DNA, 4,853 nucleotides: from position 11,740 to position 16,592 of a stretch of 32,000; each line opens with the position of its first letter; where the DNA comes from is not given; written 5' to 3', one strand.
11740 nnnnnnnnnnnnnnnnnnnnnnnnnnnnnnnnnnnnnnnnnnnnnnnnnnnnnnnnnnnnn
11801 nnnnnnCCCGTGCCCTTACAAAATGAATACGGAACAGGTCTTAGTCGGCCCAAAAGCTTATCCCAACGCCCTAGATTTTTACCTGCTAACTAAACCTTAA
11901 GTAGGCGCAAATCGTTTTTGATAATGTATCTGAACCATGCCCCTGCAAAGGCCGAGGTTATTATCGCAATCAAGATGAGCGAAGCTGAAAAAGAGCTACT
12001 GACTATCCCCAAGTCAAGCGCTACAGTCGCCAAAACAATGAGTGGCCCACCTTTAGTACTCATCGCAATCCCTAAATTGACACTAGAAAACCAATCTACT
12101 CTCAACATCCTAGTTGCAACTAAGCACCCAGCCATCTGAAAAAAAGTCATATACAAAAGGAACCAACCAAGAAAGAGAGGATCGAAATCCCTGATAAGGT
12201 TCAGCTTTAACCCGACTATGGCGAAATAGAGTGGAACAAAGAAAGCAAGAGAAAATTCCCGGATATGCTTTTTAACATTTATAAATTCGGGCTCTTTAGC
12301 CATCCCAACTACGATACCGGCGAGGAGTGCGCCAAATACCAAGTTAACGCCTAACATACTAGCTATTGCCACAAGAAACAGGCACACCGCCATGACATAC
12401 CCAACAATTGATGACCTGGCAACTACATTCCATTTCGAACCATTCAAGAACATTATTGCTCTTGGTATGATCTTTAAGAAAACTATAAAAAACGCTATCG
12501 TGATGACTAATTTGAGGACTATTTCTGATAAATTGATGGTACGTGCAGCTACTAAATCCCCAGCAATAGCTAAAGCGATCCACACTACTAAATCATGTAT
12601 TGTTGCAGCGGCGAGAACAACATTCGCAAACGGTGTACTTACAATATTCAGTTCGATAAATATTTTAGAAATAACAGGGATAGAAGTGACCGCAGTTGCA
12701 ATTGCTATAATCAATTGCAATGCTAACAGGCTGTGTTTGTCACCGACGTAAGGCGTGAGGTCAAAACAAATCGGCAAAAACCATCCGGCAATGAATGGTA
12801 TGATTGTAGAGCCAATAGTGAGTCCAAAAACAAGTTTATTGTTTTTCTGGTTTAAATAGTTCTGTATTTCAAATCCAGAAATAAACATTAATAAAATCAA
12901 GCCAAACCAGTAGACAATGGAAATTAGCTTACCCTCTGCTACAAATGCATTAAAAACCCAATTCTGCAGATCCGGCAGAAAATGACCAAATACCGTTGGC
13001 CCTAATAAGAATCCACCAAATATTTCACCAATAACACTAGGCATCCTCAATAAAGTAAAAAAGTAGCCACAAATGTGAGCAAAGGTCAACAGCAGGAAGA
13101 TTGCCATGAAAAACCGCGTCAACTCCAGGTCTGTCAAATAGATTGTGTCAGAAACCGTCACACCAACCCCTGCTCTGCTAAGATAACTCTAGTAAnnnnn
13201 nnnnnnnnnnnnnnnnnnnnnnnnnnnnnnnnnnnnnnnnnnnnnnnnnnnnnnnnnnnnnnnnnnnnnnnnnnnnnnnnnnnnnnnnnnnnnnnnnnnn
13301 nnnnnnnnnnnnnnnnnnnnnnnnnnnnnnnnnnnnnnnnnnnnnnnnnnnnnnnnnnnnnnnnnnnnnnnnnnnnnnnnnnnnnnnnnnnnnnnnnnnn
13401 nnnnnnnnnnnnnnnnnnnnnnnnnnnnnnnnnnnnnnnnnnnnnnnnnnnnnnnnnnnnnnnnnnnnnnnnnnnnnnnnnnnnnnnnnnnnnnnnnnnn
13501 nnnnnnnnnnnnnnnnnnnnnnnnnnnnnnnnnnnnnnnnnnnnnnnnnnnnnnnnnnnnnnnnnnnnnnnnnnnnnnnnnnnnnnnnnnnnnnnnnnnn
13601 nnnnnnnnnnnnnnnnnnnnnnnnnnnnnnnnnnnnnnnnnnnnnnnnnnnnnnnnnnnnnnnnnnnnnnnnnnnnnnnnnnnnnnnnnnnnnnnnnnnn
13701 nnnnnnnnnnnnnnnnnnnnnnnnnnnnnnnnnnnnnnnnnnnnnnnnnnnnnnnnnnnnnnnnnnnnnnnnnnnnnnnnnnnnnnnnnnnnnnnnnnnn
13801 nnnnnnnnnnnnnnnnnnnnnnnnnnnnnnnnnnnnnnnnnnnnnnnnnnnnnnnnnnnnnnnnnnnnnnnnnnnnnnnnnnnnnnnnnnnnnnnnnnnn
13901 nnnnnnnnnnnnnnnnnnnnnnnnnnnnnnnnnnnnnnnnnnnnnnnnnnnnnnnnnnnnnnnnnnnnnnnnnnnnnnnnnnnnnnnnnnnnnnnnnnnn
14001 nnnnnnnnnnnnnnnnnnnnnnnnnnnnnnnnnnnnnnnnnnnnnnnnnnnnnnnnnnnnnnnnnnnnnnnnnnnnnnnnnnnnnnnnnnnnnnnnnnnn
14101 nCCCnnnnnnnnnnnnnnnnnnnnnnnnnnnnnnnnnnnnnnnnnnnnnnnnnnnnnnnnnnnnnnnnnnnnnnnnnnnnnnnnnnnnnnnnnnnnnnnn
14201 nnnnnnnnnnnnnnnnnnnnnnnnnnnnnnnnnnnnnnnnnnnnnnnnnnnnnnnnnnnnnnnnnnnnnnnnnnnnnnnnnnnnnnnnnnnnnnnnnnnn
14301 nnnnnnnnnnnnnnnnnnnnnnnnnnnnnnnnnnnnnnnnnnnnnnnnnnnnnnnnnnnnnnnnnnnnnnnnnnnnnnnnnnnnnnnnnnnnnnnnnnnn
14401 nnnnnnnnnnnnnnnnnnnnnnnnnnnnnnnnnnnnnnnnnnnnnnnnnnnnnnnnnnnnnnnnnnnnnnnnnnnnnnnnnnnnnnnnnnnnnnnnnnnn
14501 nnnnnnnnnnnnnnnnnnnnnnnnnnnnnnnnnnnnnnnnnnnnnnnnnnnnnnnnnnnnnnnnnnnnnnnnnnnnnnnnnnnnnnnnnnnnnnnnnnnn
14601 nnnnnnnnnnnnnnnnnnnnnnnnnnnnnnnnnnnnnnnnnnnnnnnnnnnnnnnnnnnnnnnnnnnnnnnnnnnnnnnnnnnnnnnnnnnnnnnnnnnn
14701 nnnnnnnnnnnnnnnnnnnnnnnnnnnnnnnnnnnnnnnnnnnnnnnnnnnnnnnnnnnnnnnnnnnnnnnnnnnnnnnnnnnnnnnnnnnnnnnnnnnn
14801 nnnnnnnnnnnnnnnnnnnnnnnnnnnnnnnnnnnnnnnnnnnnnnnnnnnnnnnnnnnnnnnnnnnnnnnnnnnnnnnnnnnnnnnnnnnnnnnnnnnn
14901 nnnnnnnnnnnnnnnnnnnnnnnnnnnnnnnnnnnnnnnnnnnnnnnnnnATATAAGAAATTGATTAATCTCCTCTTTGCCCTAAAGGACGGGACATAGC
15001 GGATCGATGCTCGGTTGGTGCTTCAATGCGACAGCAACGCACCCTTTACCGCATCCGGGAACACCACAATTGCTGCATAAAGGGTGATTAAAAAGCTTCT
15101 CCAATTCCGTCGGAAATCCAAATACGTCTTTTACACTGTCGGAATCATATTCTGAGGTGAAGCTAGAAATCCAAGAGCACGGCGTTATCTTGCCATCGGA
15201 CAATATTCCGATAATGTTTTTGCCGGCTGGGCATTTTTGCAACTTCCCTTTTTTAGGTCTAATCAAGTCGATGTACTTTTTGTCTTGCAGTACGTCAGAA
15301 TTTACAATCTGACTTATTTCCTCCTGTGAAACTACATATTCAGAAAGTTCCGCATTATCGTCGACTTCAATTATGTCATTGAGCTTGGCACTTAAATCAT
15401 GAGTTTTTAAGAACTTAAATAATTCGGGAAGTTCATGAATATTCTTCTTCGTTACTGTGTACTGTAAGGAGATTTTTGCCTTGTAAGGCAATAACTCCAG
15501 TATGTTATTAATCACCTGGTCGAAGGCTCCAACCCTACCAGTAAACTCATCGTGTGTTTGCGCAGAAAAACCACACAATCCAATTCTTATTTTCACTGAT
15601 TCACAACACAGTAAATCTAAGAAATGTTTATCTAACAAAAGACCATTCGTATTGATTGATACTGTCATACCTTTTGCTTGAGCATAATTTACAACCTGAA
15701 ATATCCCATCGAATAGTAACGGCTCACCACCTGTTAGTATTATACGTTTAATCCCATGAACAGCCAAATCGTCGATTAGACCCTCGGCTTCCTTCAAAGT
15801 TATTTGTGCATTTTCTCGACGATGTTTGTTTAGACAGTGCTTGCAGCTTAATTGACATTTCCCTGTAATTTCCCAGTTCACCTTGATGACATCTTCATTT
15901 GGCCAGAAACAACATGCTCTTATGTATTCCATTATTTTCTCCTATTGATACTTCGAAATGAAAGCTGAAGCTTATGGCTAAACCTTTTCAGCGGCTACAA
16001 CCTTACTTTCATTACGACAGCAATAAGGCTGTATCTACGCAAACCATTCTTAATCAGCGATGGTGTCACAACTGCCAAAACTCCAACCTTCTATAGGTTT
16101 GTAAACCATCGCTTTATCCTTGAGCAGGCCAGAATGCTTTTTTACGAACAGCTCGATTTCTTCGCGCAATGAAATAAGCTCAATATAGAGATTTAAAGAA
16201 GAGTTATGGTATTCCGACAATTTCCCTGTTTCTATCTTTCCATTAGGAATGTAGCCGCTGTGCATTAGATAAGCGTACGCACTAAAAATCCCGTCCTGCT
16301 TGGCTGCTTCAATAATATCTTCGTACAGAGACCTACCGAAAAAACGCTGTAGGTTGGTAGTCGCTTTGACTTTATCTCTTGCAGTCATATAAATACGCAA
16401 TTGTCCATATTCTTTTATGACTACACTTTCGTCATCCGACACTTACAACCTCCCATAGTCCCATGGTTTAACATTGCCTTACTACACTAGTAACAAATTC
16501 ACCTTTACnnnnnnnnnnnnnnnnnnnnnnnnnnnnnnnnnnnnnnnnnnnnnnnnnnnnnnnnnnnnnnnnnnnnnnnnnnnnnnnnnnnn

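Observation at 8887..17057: AT-rich ten-gene operon combining a viperin-like radical SAM enzyme with three different nucleotide-polyphosphate hydrolase families: candidate undescribed nucleotide-analogue system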

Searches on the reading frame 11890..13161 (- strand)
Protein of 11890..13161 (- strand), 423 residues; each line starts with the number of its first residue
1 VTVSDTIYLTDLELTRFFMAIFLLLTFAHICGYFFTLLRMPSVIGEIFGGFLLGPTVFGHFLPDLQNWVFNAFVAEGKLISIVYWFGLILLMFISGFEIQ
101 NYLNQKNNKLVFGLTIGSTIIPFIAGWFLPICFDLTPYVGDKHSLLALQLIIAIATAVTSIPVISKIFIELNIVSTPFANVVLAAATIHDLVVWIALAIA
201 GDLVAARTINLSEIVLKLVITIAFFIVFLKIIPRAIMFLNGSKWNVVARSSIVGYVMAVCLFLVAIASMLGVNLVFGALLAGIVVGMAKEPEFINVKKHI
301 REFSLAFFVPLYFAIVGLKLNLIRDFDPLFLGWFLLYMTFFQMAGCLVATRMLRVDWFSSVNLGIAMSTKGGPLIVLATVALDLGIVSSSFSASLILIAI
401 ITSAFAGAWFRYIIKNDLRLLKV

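Call 4: search_protein_families(library=pfam, proteins=[window:11890-13161:-], max_evalue=0.1)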
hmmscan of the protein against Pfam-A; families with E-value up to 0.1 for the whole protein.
window:11890-13161:- (423 aa): 1 family
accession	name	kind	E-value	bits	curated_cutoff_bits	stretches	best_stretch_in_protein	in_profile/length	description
PF00999.27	Na_H_Exchanger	-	7.4e-36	124.2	26.2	1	27-413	3-372/375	Sodium/hydrogen exchanger, transmembrane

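Call 5: search_protein_families(library=ncbifam, proteins=[window:11890-13161:-], max_evalue=0.1)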
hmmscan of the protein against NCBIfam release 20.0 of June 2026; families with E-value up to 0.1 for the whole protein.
window:11890-13161:- (423 aa): 2 families
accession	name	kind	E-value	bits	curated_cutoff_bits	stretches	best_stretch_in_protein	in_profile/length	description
TIGR00932.1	2a37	subfamily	3.5e-32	112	238.3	1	27-321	3-275/275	monovalent cation:proton antiporter-2 (CPA2) family protein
NF045626.1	FeTrans_MagA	equivalog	7.7e-12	44.9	700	1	24-409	14-373/386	iron transporter MagA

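Call 6: search_protein_families(library=padloc, proteins=[window:11890-13161:-], max_evalue=0.1)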
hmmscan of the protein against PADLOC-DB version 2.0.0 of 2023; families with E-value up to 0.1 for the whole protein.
window:11890-13161:- (423 aa): 0 families

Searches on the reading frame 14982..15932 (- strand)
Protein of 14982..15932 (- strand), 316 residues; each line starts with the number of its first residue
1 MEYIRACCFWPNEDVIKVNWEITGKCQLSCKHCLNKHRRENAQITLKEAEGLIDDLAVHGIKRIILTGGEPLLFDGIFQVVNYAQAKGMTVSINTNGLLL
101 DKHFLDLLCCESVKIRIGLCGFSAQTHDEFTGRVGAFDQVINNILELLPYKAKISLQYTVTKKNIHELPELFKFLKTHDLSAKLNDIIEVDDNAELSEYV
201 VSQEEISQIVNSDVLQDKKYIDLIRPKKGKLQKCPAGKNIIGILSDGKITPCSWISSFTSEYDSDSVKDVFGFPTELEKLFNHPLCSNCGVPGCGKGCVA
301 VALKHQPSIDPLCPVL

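Call 4: search_protein_families(library=pfam, proteins=[window:14982-15932:-], max_evalue=0.1)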
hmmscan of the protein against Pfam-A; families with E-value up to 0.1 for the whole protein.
window:14982-15932:- (316 aa): 4 families
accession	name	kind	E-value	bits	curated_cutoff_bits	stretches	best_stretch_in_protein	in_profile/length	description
PF04055.27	Radical_SAM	-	4.1e-17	63.3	29.5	1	21-175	2-166/166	Radical SAM superfamily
PF13353.11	Fer4_12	-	2.7e-06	28.2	22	1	25-90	14-83/137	4Fe-4S single cluster domain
PF13186.11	SPASM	-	0.0052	17.5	21.5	0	234-255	1-26/67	Iron-sulfur cluster-binding domain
PF20105.4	DUF6495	-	0.09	13.3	25.2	0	160-236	6-80/156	Family of unknown function (DUF6495)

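Call 5: search_protein_families(library=ncbifam, proteins=[window:14982-15932:-], max_evalue=0.1)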
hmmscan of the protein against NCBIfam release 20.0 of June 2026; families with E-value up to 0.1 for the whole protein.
window:14982-15932:- (316 aa): 85 families (the best 25 are shown)
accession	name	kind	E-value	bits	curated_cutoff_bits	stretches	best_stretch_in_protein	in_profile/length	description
TIGR04545.1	rSAM_ahbD_hemeb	equivalog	6.4e-30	104.7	500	1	18-211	2-199/339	heme b synthase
TIGR04054.1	rSAM_NirJ1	equivalog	2e-29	102.4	650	1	18-181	38-203/387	putative heme d1 biosynthesis radical SAM protein NirJ1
TIGR04053.2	TIGR04053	equivalog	2e-28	99.7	395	1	16-180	8-178/366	TIGR04053 family radical SAM/SPASM domain-containing protein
TIGR04051.1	rSAM_NirJ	equivalog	2.3e-27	95.9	515.45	1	18-180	4-168/354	heme d1 biosynthesis radical SAM protein NirJ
TIGR04546.1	rSAM_ahbC_deAc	equivalog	3.2e-27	95.3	650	1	18-210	41-236/390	12,18-didecarboxysiroheme deacetylase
TIGR04347.1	pseudo_SAM_Halo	equivalog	1e-26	94.1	525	1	18-181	40-205/390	TIGR04347 family pseudo-SAM/SPASM protein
TIGR02666.1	moaA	equivalog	3.6e-23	82.1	284.05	1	22-245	16-253/336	GTP 3',8-cyclase MoaA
TIGR04055.1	rSAM_NirJ2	equivalog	5.1e-23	82.1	500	1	18-211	2-198/326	putative heme d1 biosynthesis radical SAM protein NirJ2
TIGR04303.1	GeoRSP_rSAM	equivalog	1.3e-21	77.6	400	1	16-304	5-312/325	GeoRSP system radical SAM/SPASM protein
TIGR03962.1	mycofact_rSAM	equivalog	1.5e-21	77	265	1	16-178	12-176/339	mycofactocin radical SAM maturase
TIGR02668.1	moaA_archaeal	equivalog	7.5e-21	74.4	325.25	1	15-212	9-212/303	GTP 3',8-cyclase MoaA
TIGR04317.1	W_rSAM_matur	equivalog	2.1e-20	73.1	380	1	14-262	2-265/349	tungsten cofactor oxidoreductase radical SAM maturase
TIGR03977.1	rSAM_pair_HxsC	equivalog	2.8e-20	72.4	267.9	1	22-177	31-192/292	His-Xaa-Ser system radical SAM maturase HxsC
TIGR04082.1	rSAM_for_selen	equivalog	9.2e-20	70.9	350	1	14-303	197-501/516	thio(seleno)oxazole modification radical SAM maturase SbtM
TIGR04251.1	SCM_rSAM_ScmF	equivalog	1e-19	71.2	400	1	19-177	7-171/353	SynChlorMet cassette radical SAM/SPASM protein ScmF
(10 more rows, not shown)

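Call 6: search_protein_families(library=padloc, proteins=[window:14982-15932:-], max_evalue=0.1)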
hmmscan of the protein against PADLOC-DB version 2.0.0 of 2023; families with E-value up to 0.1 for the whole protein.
window:14982-15932:- (316 aa): 4 families
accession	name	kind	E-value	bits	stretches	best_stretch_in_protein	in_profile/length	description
PDLC02903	pVip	-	7.8e-23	79.2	1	18-210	2-190/257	Viperins not associated with kinases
PDLC02904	pVip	-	3.6e-22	77.1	1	16-212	3-196/262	Viperins associated with kinases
PDLC02905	pVip-kinase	-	1.3e-08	32.6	1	16-105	182-277/474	Viperin-kinase fusion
PDLC04689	PDC-M51A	-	0.038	10.8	1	17-166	184-340/420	-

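Call 115: search_solved_structures(query=window:14982-15932:-, max_evalue=0.000001)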
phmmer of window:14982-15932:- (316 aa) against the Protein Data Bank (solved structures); distinct sequences matched with E-value up to 0.000001: 4.
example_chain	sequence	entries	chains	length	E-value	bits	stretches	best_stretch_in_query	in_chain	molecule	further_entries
6efn_A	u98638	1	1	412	2.2e-13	53.5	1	19-171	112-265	Sporulation killing factor maturation protein SkfB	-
7vob_C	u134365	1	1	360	1.7e-10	44.1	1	25-175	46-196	Cytosylglucuronate decarboxylase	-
7voc_C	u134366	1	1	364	1.7e-10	44.1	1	25-175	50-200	Cytosylglucuronate decarboxylase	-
8wm2_A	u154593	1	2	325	1e-07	34.9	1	20-118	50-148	Fe-S radical SAM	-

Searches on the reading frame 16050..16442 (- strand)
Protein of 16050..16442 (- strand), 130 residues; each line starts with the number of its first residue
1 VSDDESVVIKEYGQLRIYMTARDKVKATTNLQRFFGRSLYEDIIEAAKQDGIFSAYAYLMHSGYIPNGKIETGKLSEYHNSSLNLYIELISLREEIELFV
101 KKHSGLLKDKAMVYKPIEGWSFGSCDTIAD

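Call 4: search_protein_families(library=pfam, proteins=[window:16050-16442:-], max_evalue=0.1)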
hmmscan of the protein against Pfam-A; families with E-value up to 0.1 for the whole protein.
window:16050-16442:- (130 aa): 1 family
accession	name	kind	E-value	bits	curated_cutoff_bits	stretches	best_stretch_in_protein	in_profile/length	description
PF02641.20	DUF190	-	1.2e-07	32.3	23.4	1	32-117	11-95/97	Uncharacterized ACR, COG1993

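Call 5: search_protein_families(library=ncbifam, proteins=[window:16050-16442:-], max_evalue=0.1)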
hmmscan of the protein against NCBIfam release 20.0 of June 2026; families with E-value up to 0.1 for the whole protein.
window:16050-16442:- (130 aa): 0 families

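Call 6: search_protein_families(library=padloc, proteins=[window:16050-16442:-], max_evalue=0.1)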
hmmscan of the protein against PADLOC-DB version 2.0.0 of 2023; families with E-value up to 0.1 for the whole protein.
window:16050-16442:- (130 aa): 0 families
